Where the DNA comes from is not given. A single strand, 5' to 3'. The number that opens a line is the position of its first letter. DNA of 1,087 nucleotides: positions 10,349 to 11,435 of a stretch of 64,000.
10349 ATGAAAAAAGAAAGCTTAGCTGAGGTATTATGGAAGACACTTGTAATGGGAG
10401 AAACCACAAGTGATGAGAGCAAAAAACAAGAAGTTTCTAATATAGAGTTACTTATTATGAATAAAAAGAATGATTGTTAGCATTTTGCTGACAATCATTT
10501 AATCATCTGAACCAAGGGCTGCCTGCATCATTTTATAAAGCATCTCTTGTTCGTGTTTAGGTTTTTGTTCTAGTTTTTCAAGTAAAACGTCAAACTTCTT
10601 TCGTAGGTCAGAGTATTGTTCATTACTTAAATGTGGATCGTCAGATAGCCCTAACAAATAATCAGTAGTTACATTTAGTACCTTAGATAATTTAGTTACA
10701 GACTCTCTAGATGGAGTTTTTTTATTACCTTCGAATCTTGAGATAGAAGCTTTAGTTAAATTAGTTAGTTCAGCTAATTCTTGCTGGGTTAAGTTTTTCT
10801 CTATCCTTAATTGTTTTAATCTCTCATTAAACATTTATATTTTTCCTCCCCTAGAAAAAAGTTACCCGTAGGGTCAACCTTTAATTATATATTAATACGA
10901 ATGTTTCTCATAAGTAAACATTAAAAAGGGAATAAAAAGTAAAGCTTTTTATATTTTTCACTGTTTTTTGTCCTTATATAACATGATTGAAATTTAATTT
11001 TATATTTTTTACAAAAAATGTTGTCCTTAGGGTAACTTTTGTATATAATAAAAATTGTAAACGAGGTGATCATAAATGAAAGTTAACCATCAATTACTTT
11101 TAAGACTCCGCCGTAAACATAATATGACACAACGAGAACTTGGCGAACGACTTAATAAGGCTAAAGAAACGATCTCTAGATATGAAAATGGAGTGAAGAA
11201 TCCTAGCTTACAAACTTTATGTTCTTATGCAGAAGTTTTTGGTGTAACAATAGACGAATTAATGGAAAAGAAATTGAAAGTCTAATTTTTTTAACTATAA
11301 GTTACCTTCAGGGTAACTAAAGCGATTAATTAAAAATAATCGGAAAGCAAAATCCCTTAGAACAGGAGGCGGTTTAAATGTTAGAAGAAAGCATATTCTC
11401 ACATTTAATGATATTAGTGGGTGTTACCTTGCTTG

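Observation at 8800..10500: Arbitrium-like AimR-AimP peptide signalling module wired convergently against the cI-like repressor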

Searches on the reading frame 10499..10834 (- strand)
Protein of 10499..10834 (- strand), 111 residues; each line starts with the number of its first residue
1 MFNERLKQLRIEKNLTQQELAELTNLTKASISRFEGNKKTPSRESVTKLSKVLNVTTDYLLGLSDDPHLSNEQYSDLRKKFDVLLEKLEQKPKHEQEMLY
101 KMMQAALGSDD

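Call 3: search_protein_families(library=pfam, proteins=[window:10499-10834:-], max_evalue=0.1)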
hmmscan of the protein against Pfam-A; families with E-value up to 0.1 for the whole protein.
window:10499-10834:- (111 aa): 14 families
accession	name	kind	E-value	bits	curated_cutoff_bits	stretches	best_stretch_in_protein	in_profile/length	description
PF01381.28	HTH_3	-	2.3e-15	56.8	23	1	6-60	1-55/55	Helix-turn-helix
PF12844.13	HTH_19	-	2.2e-13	50.3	30.2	1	3-61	1-59/64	Helix-turn-helix domain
PF13443.12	HTH_26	-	1.3e-09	38.6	22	1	5-65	1-62/63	Cro/C1-type HTH DNA-binding domain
PF13560.12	HTH_31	-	1.6e-09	38.4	27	1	4-57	4-58/64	Helix-turn-helix domain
PF13413.12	HTH_25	-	0.00062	20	24.6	1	5-37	1-33/62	Helix-turn-helix domain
PF13744.12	HTH_37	-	0.0017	18.6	27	1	8-54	25-69/80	Helix-turn-helix domain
PF13545.12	HTH_Crp_2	-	0.0024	18.3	27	1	9-33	17-41/70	Crp-like helix-turn-helix domain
PF07022.19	Phage_CI_repr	-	0.0051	17.6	22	1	16-64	14-61/65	Bacteriophage CI repressor helix-turn-helix domain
PF01047.28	MarR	-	0.011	16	24.6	0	7-33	10-36/59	MarR family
PF12802.13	MarR_2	-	0.012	16.2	27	1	13-33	18-39/61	MarR family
PF15731.11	MqsA_antitoxin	-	0.016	15.7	30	1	6-58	74-125/131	Antitoxin component of bacterial toxin-antitoxin system, MqsA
PF04353.18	Rsd_AlgQ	-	0.021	15.2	35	1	37-102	83-149/150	Regulator of RNA polymerase sigma(70) subunit, Rsd/AlgQ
PF13412.12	HTH_24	-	0.025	14.6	21.9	0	14-33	17-36/48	Winged helix-turn-helix DNA-binding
PF00046.35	Homeodomain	-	0.079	13.2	22.9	0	34-57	19-41/57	Homeodomain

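Call 4: search_protein_families(library=phrogs, proteins=[window:10499-10834:-], max_evalue=0.1)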
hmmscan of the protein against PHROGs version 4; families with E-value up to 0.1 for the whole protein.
window:10499-10834:- (111 aa): 51 families (the best 25 are shown)
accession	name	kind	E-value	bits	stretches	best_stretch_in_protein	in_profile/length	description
phrog_8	-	transcription regulation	4e-26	93.3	1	1-101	76-157/346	transcriptional regulator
phrog_3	-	transcription regulation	7.8e-15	56.5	1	1-82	88-170/430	transcriptional repressor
phrog_4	-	transcription regulation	1.1e-14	55.3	1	2-102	137-216/400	transcriptional repressor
phrog_2439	-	transcription regulation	4.6e-14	53.1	1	4-80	10-83/367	transcriptional regulator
phrog_2967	-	transcription regulation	1.4e-13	51.9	1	2-90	11-96/225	transcriptional regulator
phrog_34939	-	unknown function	5.8e-09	37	1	3-75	11-84/280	-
phrog_5823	-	transcription regulation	8.7e-09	36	1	3-65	8-71/404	transcriptional regulator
phrog_2328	-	transcription regulation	1.6e-07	32.2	1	2-67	16-81/128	transcriptional repressor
phrog_1373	-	transcription regulation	2.5e-07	31.8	1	3-62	65-124/166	transcriptional regulator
phrog_7950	-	transcription regulation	2.8e-07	31.5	1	3-45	9-50/68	transcriptional repressor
phrog_7241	-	transcription regulation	4.3e-07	31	1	6-61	66-121/122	transcriptional regulator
phrog_2104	-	unknown function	1.4e-06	29.5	1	3-53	41-91/103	-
phrog_7396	-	unknown function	2.1e-06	28.6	1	6-72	20-89/227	-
phrog_1994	-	DNA, RNA and nucleotide metabolism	3.4e-06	28.1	1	4-77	2-70/170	DNA binding protein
phrog_4836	-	transcription regulation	4.9e-06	27.2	1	4-85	78-161/194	CII-like regulator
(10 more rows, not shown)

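Call 42: search_protein_families(library=ncbifam, proteins=[window:10499-10834:-], max_evalue=0.01)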
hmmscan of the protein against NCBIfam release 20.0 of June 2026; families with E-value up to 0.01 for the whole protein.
window:10499-10834:- (111 aa): 16 families
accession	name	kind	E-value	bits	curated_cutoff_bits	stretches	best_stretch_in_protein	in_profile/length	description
NF041951.1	phage_RstR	subfamily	1.1e-18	67.5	80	1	1-106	2-99/108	RstR family transcriptional repressor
NF007257.0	PRK09706.1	subfamily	8.4e-10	38.6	101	1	2-105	6-113/135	transcriptional repressor DicA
NF052239.1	antitox_spr1629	equivalog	6.4e-09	35.4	335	1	4-62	5-63/377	spr1629 family repressor/antitoxin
TIGR03070.1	couple_hipB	subfamily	8e-08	32.1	71.65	1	5-55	6-56/58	type II toxin-antitoxin system Y4mF family antitoxin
TIGR03830.1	CxxCG_CxxCG_HTH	subfamily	1.8e-07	31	61.8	1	4-57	68-120/127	type II TA system antitoxin MqsA family protein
TIGR00270.2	TIGR00270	equivalog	4.2e-07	29.9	110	1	2-56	76-130/159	multiprotein bridging factor aMBF1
NF007408.0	PRK09943.1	equivalog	7.5e-07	28.9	211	1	4-56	10-62/185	HTH-type transcriptional regulator PuuR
NF047948.1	male_kill_WMK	equivalog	1e-06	28.4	300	1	4-81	165-242/300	WO male-killing family protein Wmk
NF041575.1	antitoxPezA_Strep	equivalog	4.1e-06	26.8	290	1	1-58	1-58/158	type II toxin-antitoxin system antitoxin PezA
NF003162.0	PRK04140.1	equivalog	1.4e-05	24.3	263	1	4-64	129-189/317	transcriptional regulator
NF007271.0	PRK09726.1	equivalog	4.7e-05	23.3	79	1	4-56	15-67/88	type II toxin-antitoxin system antitoxin HipB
NF010465.0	PRK13890.1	equivalog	0.00078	19.5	96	1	7-65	11-69/121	conjugal transfer protein TrbA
NF038139.1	Reg_Aceta_RamB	equivalog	0.0011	17.7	700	1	4-69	5-69/465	acetate metabolism transcriptional regulator RamB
NF006015.0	PRK08154.1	subfamily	0.0015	17.8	204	1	3-105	32-128/314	anaerobic benzoate catabolism transcriptional regulator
NF058600.1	TransRegSco1979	equivalog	0.0026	16.9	350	1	3-57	10-64/280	Sco1979 family transcriptional regulator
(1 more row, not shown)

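Call 49: search_dna_similar(query=window:10499-10834:-, collection=phages, mode=protein, max_evalue=1e-8, max_rows=30)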
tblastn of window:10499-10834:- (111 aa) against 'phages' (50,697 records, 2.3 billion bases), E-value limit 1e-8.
Records with a match: 132; places in all: 136; records where one place covers at least 80% of the query: 56.
Best place of each record, by identity: <60% 132.
By first word of the organism name: Bacillus 49; Clostridium 13; Streptococcus 10; Listeria 10; Clostridioides 6; Bacteriophage 5; Lacticaseibacillus 5; Paenibacillus 5; Lactobacillus 4; Geobacillus 2; and 18 more.
By host as written in the record: Bacillus anthracis 18; - 17; Listeria monocytogenes 9; Paenibacillus larvae NRRL 2605 5; Bacillus cereus 3; Bacillus thuringiensis 3; Peromyscus fraterculus 3; Clostridioides difficile 3; and 53 more.
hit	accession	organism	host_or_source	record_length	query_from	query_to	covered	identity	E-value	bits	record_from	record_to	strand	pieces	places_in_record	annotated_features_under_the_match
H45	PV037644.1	Bacillus phage vB_BcM_CUBc25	Bacillus cereus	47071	1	110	99%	47.3%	1e-26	107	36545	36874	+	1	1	helix-turn-helix transcription regulator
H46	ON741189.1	Bacillus phage vB_BceS_LY4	Bacillus cereus 367-H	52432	1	104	94%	42.0%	4e-14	72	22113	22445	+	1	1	repressor protein C2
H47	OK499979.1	Bacillus Phage vB_BanS_McSteamy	Bacillus anthracis Sterne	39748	2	103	92%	42.2%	3e-16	78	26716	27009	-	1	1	helix-turn-helix transcriptional regulator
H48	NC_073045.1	Bacillus Phage vB_BanS_McSteamy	Bacillus anthracis Sterne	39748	2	103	92%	42.2%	3e-16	78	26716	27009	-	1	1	helix-turn-helix transcriptional regulator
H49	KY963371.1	Bacillus phage Carmel_SA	Bacillus anthracis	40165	2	103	92%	42.2%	3e-16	78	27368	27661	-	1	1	hypothetical protein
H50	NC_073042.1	Bacillus phage Carmel_SA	Bacillus anthracis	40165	2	103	92%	42.2%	3e-16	78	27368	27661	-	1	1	hypothetical protein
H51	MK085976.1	Bacillus phage AP631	lab crude sewage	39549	2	103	92%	41.2%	8e-16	77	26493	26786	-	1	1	helix-turn-helix Cro and cI family protein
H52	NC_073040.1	Bacillus phage AP631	lab crude sewage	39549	2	103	92%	41.2%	8e-16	77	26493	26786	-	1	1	helix-turn-helix Cro and cI family protein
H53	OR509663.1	Bacillus phage vB_BanS-A16R1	Bacillus anthracis str. A16R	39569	2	103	92%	41.2%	8e-16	77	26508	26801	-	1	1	helix-turn-helix Cro and cI family protein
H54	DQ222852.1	Bacillus phage Cherry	Bacillus anthracis Vollum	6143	2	103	92%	41.2%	9e-16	77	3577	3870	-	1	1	prime attP region | transcriptional regulator, putative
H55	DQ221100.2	Bacillus phage Gamma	Bacillus anthracis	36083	2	103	92%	41.2%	9e-16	77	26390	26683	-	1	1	putative transcriptional regulator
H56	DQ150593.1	Bacillus phage Fah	Bacillus anthracis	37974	2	103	92%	41.2%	9e-16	77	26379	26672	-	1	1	transcription regulator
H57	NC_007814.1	Bacillus phage Fah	Bacillus anthracis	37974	2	103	92%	41.2%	9e-16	77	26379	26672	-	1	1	transcriptional regulator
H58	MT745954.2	Bacillus phage F16Ba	Bacillus anthracis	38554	2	103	92%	41.2%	9e-16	77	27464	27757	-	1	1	hypothetical protein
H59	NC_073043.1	Bacillus phage F16Ba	Bacillus anthracis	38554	2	103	92%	41.2%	9e-16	77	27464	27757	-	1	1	hypothetical protein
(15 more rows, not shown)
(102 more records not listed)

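Call 101: predict_structure(protein=window:10502-10834:-)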
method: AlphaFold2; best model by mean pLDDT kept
length: 111 residues; sequences in the alignment: 1
mean_pLDDT: 50.5   pTM: 0.32
mean pLDDT of the five models: 50.5, 48.8, 48.4, 46.3, 44.6
residues with pLDDT >= 90: 0; 70-90: 0; 50-70: 72; < 50: 39
segments of 3 or more residues with pLDDT < 50: 1-15, 17-19, 101-111
pLDDT, mean of each block of 10 residues (from residue 1): 41 48 52 50 52 55 55 56 54 52 43 34
secondary structure, 60 per line:
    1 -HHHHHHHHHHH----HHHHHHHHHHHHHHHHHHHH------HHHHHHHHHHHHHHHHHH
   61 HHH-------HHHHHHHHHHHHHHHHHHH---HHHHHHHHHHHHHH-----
elements in order: H2-12 H17-36 H43-63 H71-89 H93-106

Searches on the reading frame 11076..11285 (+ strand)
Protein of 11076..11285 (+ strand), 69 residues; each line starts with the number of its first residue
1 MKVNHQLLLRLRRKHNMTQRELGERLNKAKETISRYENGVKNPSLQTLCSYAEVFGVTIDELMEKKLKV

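Call 3: search_protein_families(library=pfam, proteins=[window:11076-11285:+], max_evalue=0.1)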
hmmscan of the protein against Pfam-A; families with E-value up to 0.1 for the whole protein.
window:11076-11285:+ (69 aa): 15 families
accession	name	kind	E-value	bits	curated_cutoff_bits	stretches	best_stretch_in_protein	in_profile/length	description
PF01381.28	HTH_3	-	7.8e-18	64.7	23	1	10-62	3-55/55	Helix-turn-helix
PF12844.13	HTH_19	-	6.9e-11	42.3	30.2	1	7-66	3-62/64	Helix-turn-helix domain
PF13560.12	HTH_31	-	1e-10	42.2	27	1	8-62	6-61/64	Helix-turn-helix domain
PF13443.12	HTH_26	-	3.4e-08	34.1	22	1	8-64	2-59/63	Cro/C1-type HTH DNA-binding domain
PF04545.22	Sigma70_r4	-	4.2e-06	26.6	24.1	1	5-37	9-41/50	Sigma-70, region 4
PF15731.11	MqsA_antitoxin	-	0.00016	22.2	30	1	4-47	70-113/131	Antitoxin component of bacterial toxin-antitoxin system, MqsA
PF13936.12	HTH_38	-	0.0016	18.6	27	1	12-35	16-39/44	Helix-turn-helix domain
PF13412.12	HTH_24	-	0.01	15.8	21.9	1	7-36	8-37/48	Winged helix-turn-helix DNA-binding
PF12802.13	MarR_2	-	0.012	16.2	27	1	5-35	8-39/61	MarR family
PF13744.12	HTH_37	-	0.026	14.7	27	1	8-60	23-76/80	Helix-turn-helix domain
PF01047.28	MarR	-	0.027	14.8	24.6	1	6-35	7-36/59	MarR family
PF07022.19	Phage_CI_repr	-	0.032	15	22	1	13-63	8-58/65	Bacteriophage CI repressor helix-turn-helix domain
PF08279.18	HTH_11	-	0.066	13.5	25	0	6-36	4-35/55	HTH domain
PF13545.12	HTH_Crp_2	-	0.072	13.5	27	0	7-35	6-41/70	Crp-like helix-turn-helix domain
PF22495.2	HTH_92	-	0.08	12.7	27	0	10-43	2-35/45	RsaL-like HTH domain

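Call 4: search_protein_families(library=phrogs, proteins=[window:11076-11285:+], max_evalue=0.1)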
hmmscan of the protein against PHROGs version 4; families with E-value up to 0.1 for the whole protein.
window:11076-11285:+ (69 aa): 40 families (the best 25 are shown)
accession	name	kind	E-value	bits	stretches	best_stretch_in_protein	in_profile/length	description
phrog_8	-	transcription regulation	2.4e-18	67.7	1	5-65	78-138/346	transcriptional regulator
phrog_1373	-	transcription regulation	1e-12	49.4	1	6-60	66-120/166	transcriptional regulator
phrog_3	-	transcription regulation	3.5e-12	47.8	1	3-65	88-148/430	transcriptional repressor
phrog_2439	-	transcription regulation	1.5e-11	44.8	1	2-66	6-70/367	transcriptional regulator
phrog_4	-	transcription regulation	1.1e-10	42.1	1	8-64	141-193/400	transcriptional repressor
phrog_2967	-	transcription regulation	3.9e-09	37.4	1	8-66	15-73/225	transcriptional regulator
phrog_5823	-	transcription regulation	1.4e-07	32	1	10-65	13-69/404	transcriptional regulator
phrog_2104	-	unknown function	2e-06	28.9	1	6-47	42-85/103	-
phrog_7241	-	transcription regulation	3e-06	28.3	1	8-63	66-121/122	transcriptional regulator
phrog_4583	-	transcription regulation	2.2e-05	25.4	1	13-67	20-74/81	transcriptional repressor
phrog_2328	-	transcription regulation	2.5e-05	25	1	10-63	22-75/128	transcriptional repressor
phrog_4836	-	transcription regulation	3.7e-05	24.4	1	4-61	75-133/194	CII-like regulator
phrog_9103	-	transcription regulation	5.3e-05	24.2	1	2-62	7-67/78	transcriptional repressor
phrog_29047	-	unknown function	0.00028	21.8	1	9-60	97-148/159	-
phrog_4031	-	unknown function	0.00052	19.6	1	6-51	521-567/626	-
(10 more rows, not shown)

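Call 42: search_protein_families(library=ncbifam, proteins=[window:11076-11285:+], max_evalue=0.01)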
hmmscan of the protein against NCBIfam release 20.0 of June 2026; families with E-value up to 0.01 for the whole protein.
window:11076-11285:+ (69 aa): 16 families
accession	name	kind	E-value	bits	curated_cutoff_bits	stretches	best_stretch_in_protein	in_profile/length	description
NF041951.1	phage_RstR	subfamily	2e-12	47.3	80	1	1-66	1-65/108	RstR family transcriptional repressor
TIGR03830.1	CxxCG_CxxCG_HTH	subfamily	1.8e-07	31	61.8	1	7-45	69-107/127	type II TA system antitoxin MqsA family protein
NF003162.0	PRK04140.1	equivalog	2.2e-06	26.9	263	1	2-60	125-183/317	transcriptional regulator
NF047948.1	male_kill_WMK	equivalog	2.6e-06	27.1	300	1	12-66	171-225/300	WO male-killing family protein Wmk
NF052239.1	antitox_spr1629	equivalog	3.8e-06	26.2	335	1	8-66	7-65/377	spr1629 family repressor/antitoxin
NF010465.0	PRK13890.1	equivalog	1e-05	25.6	96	1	8-65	10-67/121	conjugal transfer protein TrbA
NF007271.0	PRK09726.1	equivalog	1.2e-05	25.2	79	1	10-54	19-63/88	type II toxin-antitoxin system antitoxin HipB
TIGR03070.1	couple_hipB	subfamily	1.7e-05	24.7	71.65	1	7-58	6-57/58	type II toxin-antitoxin system Y4mF family antitoxin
TIGR02937.1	sigma70-ECF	superfamily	4e-05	23.3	42.9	1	4-38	121-155/165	sigma-70 family RNA polymerase sigma factor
NF047542.1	telomere_Tap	equivalog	0.00014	20.7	600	1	10-55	24-69/695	telomere-associated protein Tap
NF007257.0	PRK09706.1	subfamily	0.00034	20.4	101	1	9-55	11-57/135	transcriptional repressor DicA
NF007408.0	PRK09943.1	equivalog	0.0004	20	211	1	8-64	12-68/185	HTH-type transcriptional regulator PuuR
NF041575.1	antitoxPezA_Strep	equivalog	0.00041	20.4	290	1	10-58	8-56/158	type II toxin-antitoxin system antitoxin PezA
TIGR00270.2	TIGR00270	equivalog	0.00096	19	110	1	10-63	82-135/159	multiprotein bridging factor aMBF1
NF005277.0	PRK06789.1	equivalog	0.0036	17.3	81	1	1-43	1-43/74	flagellar motor switch protein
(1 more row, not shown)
